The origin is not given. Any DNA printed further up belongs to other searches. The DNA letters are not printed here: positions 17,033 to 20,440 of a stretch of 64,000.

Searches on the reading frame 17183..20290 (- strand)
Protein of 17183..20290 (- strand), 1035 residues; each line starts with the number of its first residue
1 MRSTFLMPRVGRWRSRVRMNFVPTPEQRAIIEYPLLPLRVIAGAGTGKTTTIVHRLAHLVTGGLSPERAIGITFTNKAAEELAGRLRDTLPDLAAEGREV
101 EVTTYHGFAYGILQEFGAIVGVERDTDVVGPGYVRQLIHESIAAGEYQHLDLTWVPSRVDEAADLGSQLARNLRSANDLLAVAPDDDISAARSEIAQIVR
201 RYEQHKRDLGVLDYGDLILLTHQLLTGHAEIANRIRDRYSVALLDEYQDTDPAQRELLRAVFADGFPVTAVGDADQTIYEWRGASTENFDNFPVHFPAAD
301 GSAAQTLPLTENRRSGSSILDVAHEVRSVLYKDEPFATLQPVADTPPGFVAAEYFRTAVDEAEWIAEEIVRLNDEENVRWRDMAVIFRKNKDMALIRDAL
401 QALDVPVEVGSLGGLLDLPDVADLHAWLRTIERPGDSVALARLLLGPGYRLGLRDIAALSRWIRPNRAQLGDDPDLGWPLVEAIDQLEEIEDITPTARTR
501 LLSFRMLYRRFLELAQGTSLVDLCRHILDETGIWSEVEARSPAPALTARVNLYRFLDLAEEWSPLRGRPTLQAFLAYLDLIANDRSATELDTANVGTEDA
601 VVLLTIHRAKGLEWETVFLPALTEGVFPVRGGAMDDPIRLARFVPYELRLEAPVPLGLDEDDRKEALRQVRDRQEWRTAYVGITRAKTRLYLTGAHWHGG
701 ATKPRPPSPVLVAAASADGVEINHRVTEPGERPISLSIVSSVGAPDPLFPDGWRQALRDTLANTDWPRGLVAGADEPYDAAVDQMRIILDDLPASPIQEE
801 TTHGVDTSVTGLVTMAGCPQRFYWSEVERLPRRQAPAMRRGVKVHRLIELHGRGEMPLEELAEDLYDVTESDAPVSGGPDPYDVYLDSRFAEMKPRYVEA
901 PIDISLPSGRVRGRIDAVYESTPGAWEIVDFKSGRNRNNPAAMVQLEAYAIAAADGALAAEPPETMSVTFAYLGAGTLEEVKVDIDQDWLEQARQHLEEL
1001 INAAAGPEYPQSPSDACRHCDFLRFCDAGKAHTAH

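Call 67: search_protein_families(library=pfam, proteins=[window:17183-20290:-], max_evalue=0.00001)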
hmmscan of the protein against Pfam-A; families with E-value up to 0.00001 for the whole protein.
window:17183-20290:- (1035 aa): 5 families
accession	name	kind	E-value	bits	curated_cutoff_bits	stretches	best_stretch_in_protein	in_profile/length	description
PF00580.27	UvrD-helicase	-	8.9e-56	190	23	1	24-296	2-270/271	UvrD/REP helicase N-terminal domain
PF13361.12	UvrD_C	-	7.2e-33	114.9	25.6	1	309-693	3-346/350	UvrD-like helicase C-terminal domain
PF12705.13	PDDEXK_1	-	6.2e-28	98.8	22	1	808-1027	3-247/247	PD-(D/E)XK nuclease superfamily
PF13245.12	AAA_19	-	5.2e-19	69.2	25.1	1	38-280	14-132/134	AAA domain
PF13538.12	UvrD_C_2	-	9.8e-09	35.4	27.4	0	601-623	2-26/52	UvrD-like helicase C-terminal domain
